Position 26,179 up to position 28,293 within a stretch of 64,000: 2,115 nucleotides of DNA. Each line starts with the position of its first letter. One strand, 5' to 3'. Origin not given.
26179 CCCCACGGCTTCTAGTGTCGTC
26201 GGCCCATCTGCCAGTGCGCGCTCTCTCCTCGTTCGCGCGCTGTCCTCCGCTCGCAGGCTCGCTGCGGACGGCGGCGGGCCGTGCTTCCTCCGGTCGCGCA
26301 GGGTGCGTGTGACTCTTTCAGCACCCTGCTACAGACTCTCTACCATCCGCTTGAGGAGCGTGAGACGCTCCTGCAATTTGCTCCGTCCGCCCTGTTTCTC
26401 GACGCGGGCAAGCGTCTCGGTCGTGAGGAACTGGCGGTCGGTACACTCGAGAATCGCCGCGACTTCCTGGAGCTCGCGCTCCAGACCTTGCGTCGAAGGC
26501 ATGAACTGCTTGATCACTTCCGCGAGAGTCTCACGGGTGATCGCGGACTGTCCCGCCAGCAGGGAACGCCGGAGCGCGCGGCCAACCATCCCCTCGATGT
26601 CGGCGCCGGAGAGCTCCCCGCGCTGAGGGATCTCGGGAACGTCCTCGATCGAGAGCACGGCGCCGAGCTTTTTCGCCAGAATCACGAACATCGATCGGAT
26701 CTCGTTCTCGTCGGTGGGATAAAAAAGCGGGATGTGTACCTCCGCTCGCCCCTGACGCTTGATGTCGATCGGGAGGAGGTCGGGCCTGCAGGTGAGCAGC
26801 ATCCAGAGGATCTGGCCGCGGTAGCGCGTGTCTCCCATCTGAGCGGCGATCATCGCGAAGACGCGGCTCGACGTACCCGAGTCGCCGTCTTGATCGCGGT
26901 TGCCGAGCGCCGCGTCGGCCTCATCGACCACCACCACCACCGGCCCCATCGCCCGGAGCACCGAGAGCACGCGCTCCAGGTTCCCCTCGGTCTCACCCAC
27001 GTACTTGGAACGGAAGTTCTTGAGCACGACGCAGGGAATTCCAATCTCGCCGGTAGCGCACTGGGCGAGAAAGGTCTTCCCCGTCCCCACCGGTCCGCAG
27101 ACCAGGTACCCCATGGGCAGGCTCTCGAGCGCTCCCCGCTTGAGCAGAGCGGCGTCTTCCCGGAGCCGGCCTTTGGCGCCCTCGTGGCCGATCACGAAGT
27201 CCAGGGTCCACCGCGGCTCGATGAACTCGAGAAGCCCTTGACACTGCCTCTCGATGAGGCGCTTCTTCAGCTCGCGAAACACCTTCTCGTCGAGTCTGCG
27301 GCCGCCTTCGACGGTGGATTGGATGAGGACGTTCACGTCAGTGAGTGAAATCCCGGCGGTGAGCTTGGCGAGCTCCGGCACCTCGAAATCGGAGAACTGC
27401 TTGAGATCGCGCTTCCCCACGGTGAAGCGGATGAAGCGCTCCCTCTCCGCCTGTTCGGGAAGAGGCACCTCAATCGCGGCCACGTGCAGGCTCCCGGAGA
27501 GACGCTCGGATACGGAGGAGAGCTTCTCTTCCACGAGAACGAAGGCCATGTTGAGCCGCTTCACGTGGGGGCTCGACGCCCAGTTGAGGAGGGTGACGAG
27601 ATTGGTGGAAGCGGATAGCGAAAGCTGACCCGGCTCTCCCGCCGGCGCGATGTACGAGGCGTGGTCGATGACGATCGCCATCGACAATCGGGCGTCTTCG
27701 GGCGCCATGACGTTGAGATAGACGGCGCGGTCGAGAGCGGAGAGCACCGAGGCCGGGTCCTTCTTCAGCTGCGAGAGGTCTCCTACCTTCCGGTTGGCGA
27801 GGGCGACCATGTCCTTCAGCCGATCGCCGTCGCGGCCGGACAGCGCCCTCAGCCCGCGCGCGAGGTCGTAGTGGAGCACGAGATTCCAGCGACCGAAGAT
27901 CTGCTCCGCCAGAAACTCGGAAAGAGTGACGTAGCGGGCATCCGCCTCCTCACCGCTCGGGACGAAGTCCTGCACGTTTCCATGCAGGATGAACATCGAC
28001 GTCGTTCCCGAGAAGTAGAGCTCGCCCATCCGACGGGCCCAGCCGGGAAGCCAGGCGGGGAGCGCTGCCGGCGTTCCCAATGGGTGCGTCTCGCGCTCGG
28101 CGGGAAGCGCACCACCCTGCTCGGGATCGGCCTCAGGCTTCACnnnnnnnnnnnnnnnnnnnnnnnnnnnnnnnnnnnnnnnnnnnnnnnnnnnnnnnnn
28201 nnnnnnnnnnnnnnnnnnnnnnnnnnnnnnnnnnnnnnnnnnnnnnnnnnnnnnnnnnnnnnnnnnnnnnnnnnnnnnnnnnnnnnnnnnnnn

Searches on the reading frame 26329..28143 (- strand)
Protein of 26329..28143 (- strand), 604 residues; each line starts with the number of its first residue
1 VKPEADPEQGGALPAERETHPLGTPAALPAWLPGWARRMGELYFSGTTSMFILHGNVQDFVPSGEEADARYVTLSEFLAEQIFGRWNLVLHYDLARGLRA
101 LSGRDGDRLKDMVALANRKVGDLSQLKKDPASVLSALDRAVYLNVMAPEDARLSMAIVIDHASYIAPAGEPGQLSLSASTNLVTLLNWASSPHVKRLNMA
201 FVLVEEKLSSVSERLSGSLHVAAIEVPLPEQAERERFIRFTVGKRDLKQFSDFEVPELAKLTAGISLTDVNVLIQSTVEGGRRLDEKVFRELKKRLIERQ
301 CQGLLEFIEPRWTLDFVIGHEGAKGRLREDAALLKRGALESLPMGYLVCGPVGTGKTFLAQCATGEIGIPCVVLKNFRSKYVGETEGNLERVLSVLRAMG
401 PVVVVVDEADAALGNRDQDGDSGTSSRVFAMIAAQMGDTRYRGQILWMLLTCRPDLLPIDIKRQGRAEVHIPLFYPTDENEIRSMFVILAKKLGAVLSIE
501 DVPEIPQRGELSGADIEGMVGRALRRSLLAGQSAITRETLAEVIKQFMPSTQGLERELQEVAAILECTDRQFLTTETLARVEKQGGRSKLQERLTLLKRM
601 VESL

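Call 46: search_protein_families(library=pfam, proteins=[window:26329-28143:-], max_evalue=0.00001)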
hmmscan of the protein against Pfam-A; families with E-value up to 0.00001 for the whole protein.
window:26329-28143:- (604 aa): 1 family
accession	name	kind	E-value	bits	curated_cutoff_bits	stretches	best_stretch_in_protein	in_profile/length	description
PF00004.35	AAA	-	3.1e-21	76.6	21.2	1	347-472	2-128/131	ATPase family associated with various cellular activities (AAA)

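Call 61: search_protein_families(library=ncbifam, proteins=[window:26329-28143:-], max_evalue=0.00001)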
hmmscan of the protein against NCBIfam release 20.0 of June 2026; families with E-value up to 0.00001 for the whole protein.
window:26329-28143:- (604 aa): 9 families
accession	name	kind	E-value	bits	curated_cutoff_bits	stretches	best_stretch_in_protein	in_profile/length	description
TIGR01243.1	CDC48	subfamily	1.4e-19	69.9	802.65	1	342-549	486-694/733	CDC48 family AAA ATPase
NF003069.1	PRK03992.1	subfamily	7.7e-19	68.1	500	1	343-548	165-373/379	proteasome-activating nucleotidase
TIGR01242.2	TIGR01242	subfamily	3.8e-18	65.6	500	1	343-549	148-357/362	proteasome-activating nucleotidase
NF042959.1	IteA_antiphage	equivalog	1.2e-15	57.5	510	1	342-581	124-359/367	anti-phage ATPase IteA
NF047748.1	PrtsmActNtasePan1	equivalog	2.9e-14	52.9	750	1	343-525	182-367/405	proteasome-activating nucleotidase Pan1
NF047747.1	PrtsmActNtasePan2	equivalog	4.8e-14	52.4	700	1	343-542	185-387/397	proteasome-activating nucleotidase Pan2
TIGR01241.2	FtsH_fam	equivalog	1.1e-13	50.9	600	1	341-549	193-404/598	ATP-dependent zinc metalloprotease FtsH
NF041006.2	cell_div_CdvC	equivalog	1.5e-11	43.8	650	1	309-436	97-232/370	cell division protein CdvC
NF008004.0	PRK10733.1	equivalog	1.6e-08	33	1008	1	327-476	171-322/644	ATP-dependent zinc metalloprotease FtsH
